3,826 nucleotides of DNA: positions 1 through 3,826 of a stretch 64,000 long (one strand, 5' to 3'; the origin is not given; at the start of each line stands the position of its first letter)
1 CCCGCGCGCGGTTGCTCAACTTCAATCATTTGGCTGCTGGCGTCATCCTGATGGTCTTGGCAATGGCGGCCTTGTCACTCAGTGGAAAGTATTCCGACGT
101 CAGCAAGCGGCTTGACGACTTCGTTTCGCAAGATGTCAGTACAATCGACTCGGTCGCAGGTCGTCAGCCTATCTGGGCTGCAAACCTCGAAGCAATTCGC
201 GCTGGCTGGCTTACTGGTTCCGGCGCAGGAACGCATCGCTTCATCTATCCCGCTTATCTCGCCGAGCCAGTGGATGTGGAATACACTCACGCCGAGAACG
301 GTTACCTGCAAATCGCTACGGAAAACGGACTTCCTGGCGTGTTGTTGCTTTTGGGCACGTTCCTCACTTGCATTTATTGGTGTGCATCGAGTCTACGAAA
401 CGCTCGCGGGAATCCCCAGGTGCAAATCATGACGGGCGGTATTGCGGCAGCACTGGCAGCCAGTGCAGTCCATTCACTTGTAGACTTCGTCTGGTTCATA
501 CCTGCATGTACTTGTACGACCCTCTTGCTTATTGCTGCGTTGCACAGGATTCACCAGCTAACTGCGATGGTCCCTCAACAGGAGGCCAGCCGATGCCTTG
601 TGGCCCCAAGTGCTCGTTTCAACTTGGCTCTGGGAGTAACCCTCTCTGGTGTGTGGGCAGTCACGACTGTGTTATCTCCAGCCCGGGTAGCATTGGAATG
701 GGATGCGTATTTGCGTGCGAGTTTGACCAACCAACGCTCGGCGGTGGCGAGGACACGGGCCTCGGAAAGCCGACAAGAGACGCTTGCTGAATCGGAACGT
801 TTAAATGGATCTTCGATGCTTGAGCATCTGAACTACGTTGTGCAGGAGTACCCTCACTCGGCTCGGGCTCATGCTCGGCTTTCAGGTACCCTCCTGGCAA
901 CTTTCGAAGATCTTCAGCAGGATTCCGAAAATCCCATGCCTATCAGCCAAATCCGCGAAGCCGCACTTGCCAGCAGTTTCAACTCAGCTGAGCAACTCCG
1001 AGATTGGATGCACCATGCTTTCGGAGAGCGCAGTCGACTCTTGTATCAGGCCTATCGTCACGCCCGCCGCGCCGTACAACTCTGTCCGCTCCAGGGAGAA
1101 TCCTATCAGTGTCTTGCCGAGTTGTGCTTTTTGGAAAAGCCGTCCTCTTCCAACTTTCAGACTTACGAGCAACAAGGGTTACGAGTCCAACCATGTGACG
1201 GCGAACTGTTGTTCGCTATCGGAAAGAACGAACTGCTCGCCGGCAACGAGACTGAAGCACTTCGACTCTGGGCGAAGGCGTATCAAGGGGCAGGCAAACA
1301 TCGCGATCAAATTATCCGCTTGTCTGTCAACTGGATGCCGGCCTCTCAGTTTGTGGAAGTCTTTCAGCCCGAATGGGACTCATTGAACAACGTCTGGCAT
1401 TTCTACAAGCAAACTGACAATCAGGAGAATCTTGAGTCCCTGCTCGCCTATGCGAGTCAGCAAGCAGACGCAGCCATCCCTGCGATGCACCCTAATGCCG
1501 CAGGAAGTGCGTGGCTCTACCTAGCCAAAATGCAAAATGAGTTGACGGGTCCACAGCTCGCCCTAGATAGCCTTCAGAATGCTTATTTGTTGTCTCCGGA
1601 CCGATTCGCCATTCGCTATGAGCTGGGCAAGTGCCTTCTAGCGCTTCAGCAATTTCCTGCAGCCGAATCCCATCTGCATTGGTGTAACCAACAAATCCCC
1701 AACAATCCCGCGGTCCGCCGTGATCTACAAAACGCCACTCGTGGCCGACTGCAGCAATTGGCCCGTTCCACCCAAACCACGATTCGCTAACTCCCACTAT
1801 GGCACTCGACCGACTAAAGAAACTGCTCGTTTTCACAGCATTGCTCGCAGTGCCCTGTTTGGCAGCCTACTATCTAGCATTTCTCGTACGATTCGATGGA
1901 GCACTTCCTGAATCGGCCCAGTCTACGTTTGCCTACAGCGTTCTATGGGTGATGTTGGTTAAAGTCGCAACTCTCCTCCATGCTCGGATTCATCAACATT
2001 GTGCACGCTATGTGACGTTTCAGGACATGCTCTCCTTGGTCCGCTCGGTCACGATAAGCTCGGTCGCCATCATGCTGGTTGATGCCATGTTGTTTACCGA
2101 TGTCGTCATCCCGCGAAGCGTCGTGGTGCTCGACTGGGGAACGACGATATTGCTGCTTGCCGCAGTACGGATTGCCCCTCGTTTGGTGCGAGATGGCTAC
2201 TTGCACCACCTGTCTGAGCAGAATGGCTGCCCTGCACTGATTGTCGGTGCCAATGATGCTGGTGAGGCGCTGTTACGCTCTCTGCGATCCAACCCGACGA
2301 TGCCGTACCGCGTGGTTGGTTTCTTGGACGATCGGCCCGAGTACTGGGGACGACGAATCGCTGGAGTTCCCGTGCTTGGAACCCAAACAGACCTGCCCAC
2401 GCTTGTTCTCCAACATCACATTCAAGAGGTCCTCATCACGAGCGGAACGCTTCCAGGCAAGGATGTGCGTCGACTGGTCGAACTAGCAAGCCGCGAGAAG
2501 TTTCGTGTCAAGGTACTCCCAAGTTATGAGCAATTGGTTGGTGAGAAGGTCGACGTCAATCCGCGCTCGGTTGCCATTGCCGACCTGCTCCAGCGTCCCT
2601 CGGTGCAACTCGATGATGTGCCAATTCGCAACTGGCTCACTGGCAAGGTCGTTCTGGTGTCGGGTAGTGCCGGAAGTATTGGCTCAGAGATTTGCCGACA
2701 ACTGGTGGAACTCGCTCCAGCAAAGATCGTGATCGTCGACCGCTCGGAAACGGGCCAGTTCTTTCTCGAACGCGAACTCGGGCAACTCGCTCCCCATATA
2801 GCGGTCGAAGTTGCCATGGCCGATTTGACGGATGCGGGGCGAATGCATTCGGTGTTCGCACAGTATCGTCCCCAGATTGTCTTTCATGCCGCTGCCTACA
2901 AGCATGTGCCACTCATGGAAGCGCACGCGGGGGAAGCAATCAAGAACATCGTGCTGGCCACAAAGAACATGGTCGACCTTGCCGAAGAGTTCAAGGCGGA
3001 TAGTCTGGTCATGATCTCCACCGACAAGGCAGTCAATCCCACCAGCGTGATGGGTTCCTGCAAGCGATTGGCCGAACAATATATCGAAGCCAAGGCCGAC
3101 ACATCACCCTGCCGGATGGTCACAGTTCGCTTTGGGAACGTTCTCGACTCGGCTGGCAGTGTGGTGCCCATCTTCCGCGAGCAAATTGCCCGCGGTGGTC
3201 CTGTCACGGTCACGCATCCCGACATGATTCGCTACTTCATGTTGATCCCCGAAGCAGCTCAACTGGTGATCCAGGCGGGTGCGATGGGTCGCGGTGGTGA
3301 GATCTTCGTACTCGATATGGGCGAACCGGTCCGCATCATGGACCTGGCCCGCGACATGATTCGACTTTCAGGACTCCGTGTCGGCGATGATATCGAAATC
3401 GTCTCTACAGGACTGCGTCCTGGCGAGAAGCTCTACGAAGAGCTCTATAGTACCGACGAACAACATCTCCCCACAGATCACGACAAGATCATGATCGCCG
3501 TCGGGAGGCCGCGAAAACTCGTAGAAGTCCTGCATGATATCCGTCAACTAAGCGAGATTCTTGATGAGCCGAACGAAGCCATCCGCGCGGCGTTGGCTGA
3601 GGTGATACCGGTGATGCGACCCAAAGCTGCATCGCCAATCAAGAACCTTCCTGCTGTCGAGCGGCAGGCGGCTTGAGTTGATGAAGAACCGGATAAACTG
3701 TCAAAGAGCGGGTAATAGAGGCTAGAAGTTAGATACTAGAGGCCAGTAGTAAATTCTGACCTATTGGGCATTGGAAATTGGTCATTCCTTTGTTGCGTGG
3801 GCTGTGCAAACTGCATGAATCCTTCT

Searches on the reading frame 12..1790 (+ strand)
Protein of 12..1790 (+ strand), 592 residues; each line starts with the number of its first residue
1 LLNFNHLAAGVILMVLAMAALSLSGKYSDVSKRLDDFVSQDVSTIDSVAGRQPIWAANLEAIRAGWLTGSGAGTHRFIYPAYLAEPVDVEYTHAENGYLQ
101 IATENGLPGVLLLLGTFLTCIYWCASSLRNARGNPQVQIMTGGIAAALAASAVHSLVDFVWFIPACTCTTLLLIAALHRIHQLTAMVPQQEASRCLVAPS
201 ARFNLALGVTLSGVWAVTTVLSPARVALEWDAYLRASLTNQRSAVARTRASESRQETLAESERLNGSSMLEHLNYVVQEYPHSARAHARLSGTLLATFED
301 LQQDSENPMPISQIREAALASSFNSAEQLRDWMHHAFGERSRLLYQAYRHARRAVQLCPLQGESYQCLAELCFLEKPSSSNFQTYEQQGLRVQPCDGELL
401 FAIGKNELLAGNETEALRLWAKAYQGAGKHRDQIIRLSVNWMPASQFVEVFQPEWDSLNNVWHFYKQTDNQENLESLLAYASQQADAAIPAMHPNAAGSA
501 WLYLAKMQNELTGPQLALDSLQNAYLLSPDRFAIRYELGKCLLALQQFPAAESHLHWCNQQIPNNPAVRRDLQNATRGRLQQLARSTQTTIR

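Call 19: search_protein_families(library=pfam, proteins=[window:12-1790:+], max_evalue=0.001)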
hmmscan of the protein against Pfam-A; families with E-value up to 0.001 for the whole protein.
window:12-1790:+ (592 aa): 3 families
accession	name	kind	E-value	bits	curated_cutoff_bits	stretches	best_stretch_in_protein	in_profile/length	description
PF04932.20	Wzy_C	-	8e-13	48.9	31.7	1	7-114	43-149/149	O-Antigen ligase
PF14559.12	TPR_19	-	3.1e-06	27.9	25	1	515-568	8-61/68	Tetratricopeptide repeat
PF23914.1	TPR_CcmH_CycH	-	0.00058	20.2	42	0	499-561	51-116/158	Cytochrome c-type biogenesis protein H TPR domain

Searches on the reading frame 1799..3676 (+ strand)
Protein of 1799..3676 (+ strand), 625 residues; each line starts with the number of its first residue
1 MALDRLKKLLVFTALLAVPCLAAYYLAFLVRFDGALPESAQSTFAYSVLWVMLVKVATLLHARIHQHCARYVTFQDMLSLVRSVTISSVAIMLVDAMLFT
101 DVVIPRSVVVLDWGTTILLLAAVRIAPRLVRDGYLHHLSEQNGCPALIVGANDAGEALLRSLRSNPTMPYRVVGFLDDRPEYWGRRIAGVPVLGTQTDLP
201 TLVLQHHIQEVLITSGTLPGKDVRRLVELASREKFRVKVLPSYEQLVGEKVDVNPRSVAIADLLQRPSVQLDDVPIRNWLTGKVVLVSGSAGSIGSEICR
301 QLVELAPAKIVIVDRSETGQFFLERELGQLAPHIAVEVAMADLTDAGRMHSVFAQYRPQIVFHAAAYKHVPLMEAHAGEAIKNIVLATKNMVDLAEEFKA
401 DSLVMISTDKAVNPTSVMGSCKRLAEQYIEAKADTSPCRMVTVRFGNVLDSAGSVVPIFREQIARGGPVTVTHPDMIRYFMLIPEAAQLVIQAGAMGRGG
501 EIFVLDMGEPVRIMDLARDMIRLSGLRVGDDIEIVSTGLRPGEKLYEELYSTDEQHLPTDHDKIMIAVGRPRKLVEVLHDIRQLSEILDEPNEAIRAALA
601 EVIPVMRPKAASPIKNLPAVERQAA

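Call 19: search_protein_families(library=pfam, proteins=[window:1799-3676:+], max_evalue=0.001)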
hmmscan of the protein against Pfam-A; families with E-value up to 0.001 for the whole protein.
window:1799-3676:+ (625 aa): 10 families
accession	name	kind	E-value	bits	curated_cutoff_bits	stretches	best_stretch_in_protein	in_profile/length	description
PF02719.21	Polysacc_synt_2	-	1.4e-108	363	20.2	1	285-567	1-291/293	Polysaccharide biosynthesis protein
PF01370.27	Epimerase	-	2.1e-20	73.6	20.9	1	285-504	1-238/240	NAD dependent epimerase/dehydratase family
PF13727.12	CoA_binding_3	-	2.5e-15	57.4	25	1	74-230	15-164/175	CoA-binding domain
PF04321.23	RmlD_sub_bind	-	2e-12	47.2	27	1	285-459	3-163/287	RmlD substrate binding domain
PF16363.11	GDP_Man_Dehyd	-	4.6e-12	46.5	27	1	286-409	1-130/332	GDP-mannose 4,6 dehydratase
PF08659.16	KR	-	1.4e-06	28.8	22.6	1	285-407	3-135/180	KR domain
PF01073.25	3Beta_HSD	-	3.2e-06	26.8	22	1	286-416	1-124/280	3-beta hydroxysteroid dehydrogenase/isomerase family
PF07993.18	NAD_binding_4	-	6.5e-05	22.6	20.1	0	359-415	90-143/258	Male sterility protein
PF13460.12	NAD_binding_10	-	0.0002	21.8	27.2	1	289-433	1-125/184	NAD(P)H-binding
PF00106.31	adh_short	-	0.00038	20.4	26.6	1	283-356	1-71/195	short chain dehydrogenase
